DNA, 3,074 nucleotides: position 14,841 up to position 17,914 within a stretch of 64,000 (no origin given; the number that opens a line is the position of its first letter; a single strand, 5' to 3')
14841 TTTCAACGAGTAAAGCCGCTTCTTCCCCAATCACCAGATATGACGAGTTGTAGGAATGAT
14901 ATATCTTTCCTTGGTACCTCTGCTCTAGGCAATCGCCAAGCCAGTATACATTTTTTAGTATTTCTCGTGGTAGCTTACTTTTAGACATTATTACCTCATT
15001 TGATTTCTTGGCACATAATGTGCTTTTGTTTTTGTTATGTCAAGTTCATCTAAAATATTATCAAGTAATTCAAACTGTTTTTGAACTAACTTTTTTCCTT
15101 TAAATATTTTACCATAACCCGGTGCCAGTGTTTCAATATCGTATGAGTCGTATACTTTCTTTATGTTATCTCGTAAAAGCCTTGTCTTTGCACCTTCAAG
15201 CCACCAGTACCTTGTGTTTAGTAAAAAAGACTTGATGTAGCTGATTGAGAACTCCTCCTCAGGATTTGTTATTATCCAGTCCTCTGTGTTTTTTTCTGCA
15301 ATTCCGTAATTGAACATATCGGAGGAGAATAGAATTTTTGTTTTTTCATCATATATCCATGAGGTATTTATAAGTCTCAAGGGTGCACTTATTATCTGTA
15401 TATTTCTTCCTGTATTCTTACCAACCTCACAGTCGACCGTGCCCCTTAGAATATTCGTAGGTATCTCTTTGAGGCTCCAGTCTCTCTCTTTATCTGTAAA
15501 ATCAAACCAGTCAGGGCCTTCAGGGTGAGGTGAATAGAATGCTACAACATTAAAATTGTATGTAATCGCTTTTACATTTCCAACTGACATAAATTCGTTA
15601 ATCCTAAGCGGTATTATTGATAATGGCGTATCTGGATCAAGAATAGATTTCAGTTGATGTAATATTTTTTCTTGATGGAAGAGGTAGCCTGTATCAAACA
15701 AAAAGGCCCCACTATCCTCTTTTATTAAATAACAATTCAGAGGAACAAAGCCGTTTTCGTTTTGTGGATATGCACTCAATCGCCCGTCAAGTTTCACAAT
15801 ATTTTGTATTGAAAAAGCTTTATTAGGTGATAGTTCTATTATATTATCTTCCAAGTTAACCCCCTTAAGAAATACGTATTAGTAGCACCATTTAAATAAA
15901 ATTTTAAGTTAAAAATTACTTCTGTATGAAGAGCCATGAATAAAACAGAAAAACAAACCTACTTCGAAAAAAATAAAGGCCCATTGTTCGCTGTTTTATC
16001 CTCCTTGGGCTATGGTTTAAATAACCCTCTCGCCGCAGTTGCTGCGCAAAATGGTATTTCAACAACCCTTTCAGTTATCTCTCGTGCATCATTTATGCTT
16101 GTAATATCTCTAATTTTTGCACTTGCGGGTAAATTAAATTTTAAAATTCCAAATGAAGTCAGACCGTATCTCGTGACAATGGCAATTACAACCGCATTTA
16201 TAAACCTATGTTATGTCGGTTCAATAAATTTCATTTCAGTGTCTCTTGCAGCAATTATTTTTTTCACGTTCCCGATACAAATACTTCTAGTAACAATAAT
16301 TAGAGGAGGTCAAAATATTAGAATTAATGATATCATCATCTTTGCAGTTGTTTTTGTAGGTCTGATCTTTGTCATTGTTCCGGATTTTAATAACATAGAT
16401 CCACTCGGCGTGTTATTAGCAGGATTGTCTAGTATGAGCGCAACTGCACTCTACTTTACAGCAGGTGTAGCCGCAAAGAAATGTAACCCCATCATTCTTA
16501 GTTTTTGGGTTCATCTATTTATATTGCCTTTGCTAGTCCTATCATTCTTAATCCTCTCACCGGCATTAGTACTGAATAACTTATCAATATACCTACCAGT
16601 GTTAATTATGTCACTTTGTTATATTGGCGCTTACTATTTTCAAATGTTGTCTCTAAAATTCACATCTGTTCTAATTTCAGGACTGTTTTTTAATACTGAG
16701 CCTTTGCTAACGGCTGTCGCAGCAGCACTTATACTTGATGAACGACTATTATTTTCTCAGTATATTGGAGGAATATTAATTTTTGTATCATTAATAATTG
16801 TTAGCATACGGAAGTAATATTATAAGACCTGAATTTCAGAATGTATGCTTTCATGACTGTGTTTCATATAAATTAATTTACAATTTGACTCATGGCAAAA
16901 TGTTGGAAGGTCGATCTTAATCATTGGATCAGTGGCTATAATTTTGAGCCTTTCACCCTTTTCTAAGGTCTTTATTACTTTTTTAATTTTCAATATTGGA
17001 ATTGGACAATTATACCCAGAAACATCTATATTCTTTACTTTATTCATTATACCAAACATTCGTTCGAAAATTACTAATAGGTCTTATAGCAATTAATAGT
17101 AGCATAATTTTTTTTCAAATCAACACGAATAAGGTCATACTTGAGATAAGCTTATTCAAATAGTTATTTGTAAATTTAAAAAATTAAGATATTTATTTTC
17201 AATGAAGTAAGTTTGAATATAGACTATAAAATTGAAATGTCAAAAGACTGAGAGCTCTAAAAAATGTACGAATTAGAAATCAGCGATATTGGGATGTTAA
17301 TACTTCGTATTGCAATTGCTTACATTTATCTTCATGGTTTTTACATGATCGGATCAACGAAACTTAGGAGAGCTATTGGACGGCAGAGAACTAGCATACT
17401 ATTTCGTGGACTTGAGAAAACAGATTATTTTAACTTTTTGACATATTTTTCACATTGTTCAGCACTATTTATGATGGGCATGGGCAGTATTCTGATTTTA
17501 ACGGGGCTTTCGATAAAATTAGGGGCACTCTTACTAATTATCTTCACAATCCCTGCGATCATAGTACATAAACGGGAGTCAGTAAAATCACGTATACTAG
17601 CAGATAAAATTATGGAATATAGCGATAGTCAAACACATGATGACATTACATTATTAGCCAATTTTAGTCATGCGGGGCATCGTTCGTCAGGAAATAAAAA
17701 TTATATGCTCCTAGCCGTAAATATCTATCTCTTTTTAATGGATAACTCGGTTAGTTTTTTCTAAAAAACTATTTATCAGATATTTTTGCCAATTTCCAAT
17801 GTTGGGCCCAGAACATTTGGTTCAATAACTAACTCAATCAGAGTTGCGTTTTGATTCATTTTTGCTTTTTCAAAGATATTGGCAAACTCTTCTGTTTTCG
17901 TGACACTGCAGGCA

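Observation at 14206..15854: Translationally coupled pair of flavodiiron-core-like MBL proteins without flavodoxin domains, one half-degenerate and one almost fully degenerate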

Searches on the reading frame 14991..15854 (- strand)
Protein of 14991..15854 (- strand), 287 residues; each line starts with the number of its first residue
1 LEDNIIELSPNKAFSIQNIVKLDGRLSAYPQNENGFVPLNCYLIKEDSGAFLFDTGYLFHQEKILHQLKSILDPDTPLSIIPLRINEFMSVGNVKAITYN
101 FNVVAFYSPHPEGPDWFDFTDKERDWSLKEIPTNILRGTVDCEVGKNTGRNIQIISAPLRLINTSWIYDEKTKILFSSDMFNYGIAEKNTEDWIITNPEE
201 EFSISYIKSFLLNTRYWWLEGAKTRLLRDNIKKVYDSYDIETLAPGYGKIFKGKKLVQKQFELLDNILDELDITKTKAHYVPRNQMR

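Call 3: search_protein_families(library=pfam, proteins=[window:14991-15854:-], max_evalue=1)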
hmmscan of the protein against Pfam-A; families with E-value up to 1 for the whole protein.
window:14991-15854:- (287 aa): 2 families
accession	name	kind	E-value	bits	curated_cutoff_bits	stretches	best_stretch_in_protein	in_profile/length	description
PF19583.5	ODP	-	4e-07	30.5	27.2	1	147-247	102-193/194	ODP family beta lactamase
PF00753.33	Lactamase_B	-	0.0054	17.1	22.7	1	36-66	3-33/196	Metallo-beta-lactamase superfamily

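Call 4: search_protein_families(library=ncbifam, proteins=[window:14991-15854:-], max_evalue=1)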
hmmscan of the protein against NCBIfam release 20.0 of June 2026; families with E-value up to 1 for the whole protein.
window:14991-15854:- (287 aa): 0 families

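Call 6: search_solved_structures(query=window:14991-15854:-, max_evalue=10, show_alignments=3)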
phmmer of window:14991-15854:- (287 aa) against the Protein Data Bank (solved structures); distinct sequences matched with E-value up to 10: 0.

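Call 8: find_homologous_proteins(query=window:14991-15854:-)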
Query window:14991-15854:- (287 aa): 1726 proteins with E <= 0.001 among 2049 candidates; the best 120 are listed.
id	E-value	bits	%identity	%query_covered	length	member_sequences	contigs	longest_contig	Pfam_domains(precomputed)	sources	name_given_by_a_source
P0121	1.3e-187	640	97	100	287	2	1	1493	PF19583.6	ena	-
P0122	1.4e-187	640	97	100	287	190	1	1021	PF19583.6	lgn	-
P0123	8.9e-150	516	77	100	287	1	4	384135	PF19583.6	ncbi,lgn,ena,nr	ncbi:MAG: MBL fold metallo-hydrolase [Rhizobiales bacterium]|nr:hypothetical protein [Rhodobiaceae b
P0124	9.8e-150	516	77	100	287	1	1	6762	PF19583.6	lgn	-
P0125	2.2e-149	514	76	100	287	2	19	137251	PF19583.6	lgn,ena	-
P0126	2.3e-149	514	76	100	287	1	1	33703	PF19583.6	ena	-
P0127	2.3e-149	514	76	100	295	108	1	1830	PF19583.6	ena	-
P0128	4.9e-149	513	76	100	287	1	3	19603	PF19583.6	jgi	-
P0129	7.1e-149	513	76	100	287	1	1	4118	PF19583.6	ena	-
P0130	1.6e-143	495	75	100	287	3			-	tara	tara:strand:+ start:7730 stop:8593 length:864 start_codon:yes stop_codon:yes gene_type:complete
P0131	1.5e-116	407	77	79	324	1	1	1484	PF02811.27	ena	-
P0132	3.6e-115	402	59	99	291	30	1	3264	PF19583.6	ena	-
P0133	5.9e-115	401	59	99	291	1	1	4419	-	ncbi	-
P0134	3.0e-114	399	58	99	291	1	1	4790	PF19583.6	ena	-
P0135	5.7e-114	398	58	99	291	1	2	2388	-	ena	-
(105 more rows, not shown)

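Call 29: search_solved_structures(query=A2, max_evalue=10, show_alignments=2)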
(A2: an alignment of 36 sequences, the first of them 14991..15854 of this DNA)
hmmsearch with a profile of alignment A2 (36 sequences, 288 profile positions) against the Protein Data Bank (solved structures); distinct sequences matched with E-value up to 10: 9.
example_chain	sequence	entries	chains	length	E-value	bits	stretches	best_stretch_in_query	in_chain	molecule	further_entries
6qrq_B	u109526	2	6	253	0.004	19.5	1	167-258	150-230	Oxygen-binding diiron protein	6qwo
5a2a_A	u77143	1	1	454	0.023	17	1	164-233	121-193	APO FORM OF ANOXYBACILLUS ALPHA-AMYLASES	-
5a2b_A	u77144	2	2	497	0.027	16.7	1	164-233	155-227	ANOXYBACILLUS ALPHA-AMYLASE | ALPHA-AMYLASE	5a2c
4e2o_A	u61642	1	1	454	0.055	15.7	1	163-235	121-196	Alpha-amylase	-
1ycf_A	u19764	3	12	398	0.32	13.2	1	39-75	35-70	Nitric oxide reductase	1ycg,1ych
2eky_A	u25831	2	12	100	0.34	13.1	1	222-276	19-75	UPF0045 protein MJ1052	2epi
7l0b_A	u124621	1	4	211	0.35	13.1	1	36-112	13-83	Hydroxyacylglutathione hydrolase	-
6qnm_A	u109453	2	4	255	0.67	12.2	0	168-197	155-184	OXYGEN-BINDING DI-IRON PROTEIN | Uncharacterized protein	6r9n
6n9y_A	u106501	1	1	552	1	11.6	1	98-166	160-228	Non-structural protein 1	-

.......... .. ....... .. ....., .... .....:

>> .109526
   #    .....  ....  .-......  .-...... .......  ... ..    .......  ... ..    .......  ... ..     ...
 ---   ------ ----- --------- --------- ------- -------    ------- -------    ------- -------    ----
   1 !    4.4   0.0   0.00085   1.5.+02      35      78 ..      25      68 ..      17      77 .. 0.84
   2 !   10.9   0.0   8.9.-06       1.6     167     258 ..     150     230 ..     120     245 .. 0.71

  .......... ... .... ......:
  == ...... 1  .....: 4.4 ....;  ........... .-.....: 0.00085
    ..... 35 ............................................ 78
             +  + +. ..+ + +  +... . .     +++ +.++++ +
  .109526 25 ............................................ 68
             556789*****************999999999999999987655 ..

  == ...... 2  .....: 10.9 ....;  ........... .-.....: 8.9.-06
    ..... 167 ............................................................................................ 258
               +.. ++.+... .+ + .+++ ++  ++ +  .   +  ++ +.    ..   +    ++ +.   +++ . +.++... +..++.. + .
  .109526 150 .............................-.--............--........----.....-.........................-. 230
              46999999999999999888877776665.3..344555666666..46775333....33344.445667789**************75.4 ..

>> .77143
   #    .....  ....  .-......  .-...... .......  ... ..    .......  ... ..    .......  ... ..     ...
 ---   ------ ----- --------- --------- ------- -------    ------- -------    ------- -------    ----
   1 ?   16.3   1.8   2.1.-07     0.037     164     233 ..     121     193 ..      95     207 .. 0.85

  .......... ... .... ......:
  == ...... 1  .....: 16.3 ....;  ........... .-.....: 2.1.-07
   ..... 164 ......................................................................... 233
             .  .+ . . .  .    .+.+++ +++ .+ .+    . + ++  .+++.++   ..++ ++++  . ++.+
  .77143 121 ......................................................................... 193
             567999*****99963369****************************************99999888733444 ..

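Call 33: predict_structure(alignment_id=A2)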
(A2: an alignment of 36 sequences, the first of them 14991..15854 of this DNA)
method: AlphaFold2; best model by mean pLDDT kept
length: 287 residues; sequences in the alignment: 36
mean_pLDDT: 88.5   pTM: 0.90
mean pLDDT of the five models: 88.5, 87.1, 86.8, 85.8, 85.1
residues with pLDDT >= 90: 178; 70-90: 86; 50-70: 17; < 50: 6
segments of 3 or more residues with pLDDT < 50: 87-90
pLDDT, mean of each block of 10 residues (from residue 1): 88 95 84 91 97 89 95 97 67 86 91 70 57 88 94 91 86 93 91 88 89 89 95 97 94 95 96 93 79
secondary structure, 60 per line:
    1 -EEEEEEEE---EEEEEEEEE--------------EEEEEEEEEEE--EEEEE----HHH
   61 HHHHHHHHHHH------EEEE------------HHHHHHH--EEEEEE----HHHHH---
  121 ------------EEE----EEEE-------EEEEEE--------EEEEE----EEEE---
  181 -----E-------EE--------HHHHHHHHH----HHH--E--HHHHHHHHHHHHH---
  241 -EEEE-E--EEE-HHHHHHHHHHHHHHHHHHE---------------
elements in order: E2-9 E13-21 E36-46 E49-53 H58-71 E78-81 H94-100 E103-108 H113-117 E133-135 E140-143 E151-156 E165-169 E174-177 H204-212 H225-237 E242-245 E250-252 H254-271

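Call 36: fold_search(model_id=the predicted structure, library=pdb)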
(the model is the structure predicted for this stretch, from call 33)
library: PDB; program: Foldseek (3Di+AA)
matches with E <= 10: 828; with E <= 0.001: 535
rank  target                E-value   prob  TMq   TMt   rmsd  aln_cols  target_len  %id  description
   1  6h0d                  2.2e-12  1.00  0.64  0.47   4.5       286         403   17  Metal soaked Flv1 flavodiiron core from Synechocystis sp. PCC6803 (released 2019-01-30)
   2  1e5d_A                2.9e-12  1.00  0.66  0.49   4.5       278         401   14  RUBREDOXIN OXYGEN:OXIDOREDUCTASE (ROO) FROM ANAEROBE DESULFOVIBRIO GIGAS (released 2000-11-17)
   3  6h0c                  9.1e-12  1.00  0.64  0.47   4.6       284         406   17  Flv1 flavodiiron core from Synechocystis sp. PCC6803 (released 2019-01-30)
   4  4fek_A                1.9e-11  1.00  0.67  0.76   4.4       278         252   13  Crystal Structure of putative diflavin flavoprotein A 5 (fragment 1-254) from Nostoc sp. PCC 7120, Northeast Structura (released 2012-07-11)
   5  6qrq_A                2.4e-11  1.00  0.59  0.68   8.2       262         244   15  Apo conformation of chemotaxis sensor ODP (released 2019-06-19)
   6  6qrq_B                3.4e-11  1.00  0.61  0.69   5.5       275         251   17  Apo conformation of chemotaxis sensor ODP (released 2019-06-19)
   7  6qrq_C                5.2e-11  1.00  0.63  0.72   4.9       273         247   16  Apo conformation of chemotaxis sensor ODP (released 2019-06-19)
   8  2q9u_B                7.4e-11  1.00  0.63  0.46   4.6       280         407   16  Crystal structure of the flavodiiron protein from Giardia intestinalis (released 2007-12-11)
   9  4fek_B                8.9e-11  1.00  0.63  0.71   5.2       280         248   15  Crystal Structure of putative diflavin flavoprotein A 5 (fragment 1-254) from Nostoc sp. PCC 7120, Northeast Structura (released 2012-07-11)
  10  6qwo_A                1.3e-10  1.00  0.64  0.72   4.4       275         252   15  Zinc-reconstituted ODP from T. maritima (released 2019-06-19)
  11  6qnm_A                1.5e-10  1.00  0.59  0.67   5.1       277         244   15  Apo state of chemotaxis sensor ODP from T. denticola (released 2019-06-19)
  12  6frn_C                1.5e-10  1.00  0.60  0.45   5.2       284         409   16  Structure of F420H2 oxidase (FprA) co-crystallized with 10mM Tb-Xo4 and calcium chloride (released 2018-10-03)
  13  6qwo_B                1.6e-10  1.00  0.65  0.73   4.5       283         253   16  Zinc-reconstituted ODP from T. maritima (released 2019-06-19)
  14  2q9u_A                1.7e-10  1.00  0.63  0.46   4.6       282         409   16  Crystal structure of the flavodiiron protein from Giardia intestinalis (released 2007-12-11)
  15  4d02                  1.9e-10  1.00  0.63  0.47   4.3       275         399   14  The crystallographic structure of Flavorubredoxin from Escherichia coli (released 2014-09-03)
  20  6qrq_D                2.5e-10  1.00  0.61  0.69   5.2       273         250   16  Apo conformation of chemotaxis sensor ODP (released 2019-06-19)
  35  6qnm_B                8.6e-10  1.00  0.53  0.63   8.5       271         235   14  Apo state of chemotaxis sensor ODP from T. denticola (released 2019-06-19)
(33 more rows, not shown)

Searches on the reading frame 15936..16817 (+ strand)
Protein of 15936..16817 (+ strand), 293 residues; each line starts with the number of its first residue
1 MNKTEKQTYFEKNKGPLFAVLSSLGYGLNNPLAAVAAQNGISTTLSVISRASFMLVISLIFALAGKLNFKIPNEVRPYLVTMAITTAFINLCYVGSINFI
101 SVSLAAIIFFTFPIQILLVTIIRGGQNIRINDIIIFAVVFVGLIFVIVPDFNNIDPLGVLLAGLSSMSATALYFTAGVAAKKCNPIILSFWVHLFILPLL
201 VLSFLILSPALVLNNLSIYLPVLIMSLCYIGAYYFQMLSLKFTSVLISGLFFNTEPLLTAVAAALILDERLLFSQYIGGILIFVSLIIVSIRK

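Call 13: search_protein_families(library=ncbifam, proteins=[window:15936-16817:+], max_evalue=0.00001)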
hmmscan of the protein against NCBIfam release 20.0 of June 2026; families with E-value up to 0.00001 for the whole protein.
window:15936-16817:+ (293 aa): 0 families

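Call 54: search_protein_families(library=pfam, proteins=[window:15936-16817:+], max_evalue=0.01)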
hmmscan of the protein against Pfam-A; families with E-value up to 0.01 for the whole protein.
window:15936-16817:+ (293 aa): 1 family
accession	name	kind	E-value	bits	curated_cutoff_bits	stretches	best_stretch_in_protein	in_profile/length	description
PF00892.27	EamA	-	3.6e-23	82.8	28.2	2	157-290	2-134/135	EamA-like transporter family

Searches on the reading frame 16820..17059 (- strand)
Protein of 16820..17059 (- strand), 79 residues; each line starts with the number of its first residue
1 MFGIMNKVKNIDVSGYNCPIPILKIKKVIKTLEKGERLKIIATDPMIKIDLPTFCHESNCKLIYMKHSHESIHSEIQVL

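Call 13: search_protein_families(library=ncbifam, proteins=[window:16820-17059:-], max_evalue=0.00001)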
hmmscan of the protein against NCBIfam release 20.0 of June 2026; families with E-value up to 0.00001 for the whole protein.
window:16820-17059:- (79 aa): 2 families
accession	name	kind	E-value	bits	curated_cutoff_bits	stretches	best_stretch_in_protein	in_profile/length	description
NF001423.0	PRK00299.1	equivalog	1.8e-14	53.3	78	1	5-67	6-68/82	sulfurtransferase TusA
TIGR03527.1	selenium_YedF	equivalog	7.6e-07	29.2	110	1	11-74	1-64/194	sulfurtransferase-like selenium metabolism protein YedF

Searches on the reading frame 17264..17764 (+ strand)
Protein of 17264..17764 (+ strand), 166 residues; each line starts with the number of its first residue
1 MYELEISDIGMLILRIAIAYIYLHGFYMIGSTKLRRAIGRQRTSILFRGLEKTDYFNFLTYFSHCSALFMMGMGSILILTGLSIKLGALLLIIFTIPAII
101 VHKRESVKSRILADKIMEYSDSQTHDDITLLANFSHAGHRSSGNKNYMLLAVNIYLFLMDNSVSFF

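Call 13: search_protein_families(library=ncbifam, proteins=[window:17264-17764:+], max_evalue=0.00001)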
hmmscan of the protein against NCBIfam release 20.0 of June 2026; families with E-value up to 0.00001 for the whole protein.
window:17264-17764:+ (166 aa): 0 families

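Call 54: search_protein_families(library=pfam, proteins=[window:17264-17764:+], max_evalue=0.01)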
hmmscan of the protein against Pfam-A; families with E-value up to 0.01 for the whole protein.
window:17264-17764:+ (166 aa): 1 family
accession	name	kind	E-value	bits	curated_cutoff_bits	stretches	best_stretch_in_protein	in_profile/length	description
PF07681.17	DoxX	-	9.2e-05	23.4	23.6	1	10-102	1-83/85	DoxX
